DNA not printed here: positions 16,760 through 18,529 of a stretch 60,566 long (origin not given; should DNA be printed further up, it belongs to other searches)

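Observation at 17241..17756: One GC-rich palindromic repeat core lies inside two housekeeping genes and is translated in two different frames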

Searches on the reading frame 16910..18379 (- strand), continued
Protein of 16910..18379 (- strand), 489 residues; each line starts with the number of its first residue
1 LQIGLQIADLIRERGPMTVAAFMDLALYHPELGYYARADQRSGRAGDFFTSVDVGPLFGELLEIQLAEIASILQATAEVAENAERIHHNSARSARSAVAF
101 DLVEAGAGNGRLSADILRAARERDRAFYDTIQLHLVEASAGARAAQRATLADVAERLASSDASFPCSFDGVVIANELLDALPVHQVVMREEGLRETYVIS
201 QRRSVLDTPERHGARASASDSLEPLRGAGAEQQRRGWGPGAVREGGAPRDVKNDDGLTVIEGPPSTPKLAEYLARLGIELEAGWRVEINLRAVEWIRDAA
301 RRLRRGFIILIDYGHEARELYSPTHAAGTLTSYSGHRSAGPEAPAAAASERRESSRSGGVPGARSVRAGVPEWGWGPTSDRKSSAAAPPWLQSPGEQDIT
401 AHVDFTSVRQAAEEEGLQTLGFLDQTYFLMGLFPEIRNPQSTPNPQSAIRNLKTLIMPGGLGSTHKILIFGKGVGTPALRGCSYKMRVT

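Call 18: find_encoding_contigs(protein=P0001, flank=10000, max_places=3)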
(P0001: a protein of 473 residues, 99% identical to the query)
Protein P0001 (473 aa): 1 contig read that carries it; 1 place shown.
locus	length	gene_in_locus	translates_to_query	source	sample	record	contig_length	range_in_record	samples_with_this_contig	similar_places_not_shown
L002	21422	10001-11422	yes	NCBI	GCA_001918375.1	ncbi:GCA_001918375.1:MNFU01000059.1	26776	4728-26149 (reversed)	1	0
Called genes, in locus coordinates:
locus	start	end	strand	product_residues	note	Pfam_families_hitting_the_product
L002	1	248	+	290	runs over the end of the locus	PF00291:PALP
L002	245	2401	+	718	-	PF11897:DUF3417, PF00343:Phosphorylase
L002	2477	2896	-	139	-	PF00903:Glyoxalase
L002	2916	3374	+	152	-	-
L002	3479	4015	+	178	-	-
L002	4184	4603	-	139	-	PF14343:PrcB_C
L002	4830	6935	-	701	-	-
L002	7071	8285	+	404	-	PF00557:Peptidase_M24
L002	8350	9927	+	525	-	PF00089:Trypsin, PF13365:Trypsin_2, PF00595:PDZ, PF13180:PDZ_2, PF17820:PDZ_6, PF00595:PDZ, PF13180:PDZ_2, PF17820:PDZ_6 (weak), +1 more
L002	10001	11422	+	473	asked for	PF02636:Methyltransf_28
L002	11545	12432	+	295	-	-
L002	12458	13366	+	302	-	PF00483:NTP_transferase, PF12804:NTP_transf_3 (weak), PF24894:Hexapep_GlmU (faint), PF25084:LbH_EIF2B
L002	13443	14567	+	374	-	PF01636:APH, PF02958:EcKL (weak)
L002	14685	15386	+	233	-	PF01261:AP_endonuc_2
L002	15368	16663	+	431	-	PF01336:tRNA_anti-codon, PF00152:tRNA-synt_2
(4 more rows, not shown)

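Call 52: predict_structure(alignment_id=A2)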
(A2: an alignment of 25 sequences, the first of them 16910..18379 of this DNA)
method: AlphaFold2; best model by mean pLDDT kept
length: 489 residues; sequences in the alignment: 25
mean_pLDDT: 50.8   pTM: 0.51
mean pLDDT of the five models: 50.8, 47.4, 46.5, 40.8, 35.3
residues with pLDDT >= 90: 22; 70-90: 94; 50-70: 104; < 50: 269
segments of 3 or more residues with pLDDT < 50: 1-5, 7-29, 32-55, 89-96, 178-190, 196-259, 276-288, 314-402, 453-464, 482-489
pLDDT, mean of each block of 10 residues (from residue 1): 40 39 42 43 28 48 73 74 58 53 75 78 84 77 65 81 87 67 42 47 31 27 29 27 34 41 51 49 45 80 90 44 26 22 27 28 29 28 32 29 60 85 60 53 55 42 61 72 34
secondary structure, 60 per line:
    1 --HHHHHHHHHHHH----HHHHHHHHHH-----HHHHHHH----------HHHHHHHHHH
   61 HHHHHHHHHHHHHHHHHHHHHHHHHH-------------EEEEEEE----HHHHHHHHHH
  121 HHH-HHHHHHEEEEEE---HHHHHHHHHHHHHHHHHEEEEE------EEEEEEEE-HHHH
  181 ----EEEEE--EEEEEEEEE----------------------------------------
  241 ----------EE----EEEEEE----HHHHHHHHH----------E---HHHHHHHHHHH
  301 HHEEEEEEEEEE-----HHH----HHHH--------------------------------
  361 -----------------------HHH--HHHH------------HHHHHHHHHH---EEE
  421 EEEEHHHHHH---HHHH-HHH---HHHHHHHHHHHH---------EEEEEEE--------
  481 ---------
elements in order: H3-14 H19-28 H34-40 H51-86 E100-106 H111-123 H125-130 E131-136 H140-156 E157-161 E168-175 H177-180 E185-189 E192-200 E257-262 H267-275 H290-302 E303-312 H325-328 H389-392 H405-414 E418-424 H425-430 H434-437 H445-456 E466-472
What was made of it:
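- The AlphaFold model of MidA was too poor (mean pLDDT 50.8) to show that the inserts are surface loops (call 52).
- Tried and rejected: The inserts are unstructured and score below 50, but so is much of the protein, so I do not use this as evidence (call 52).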
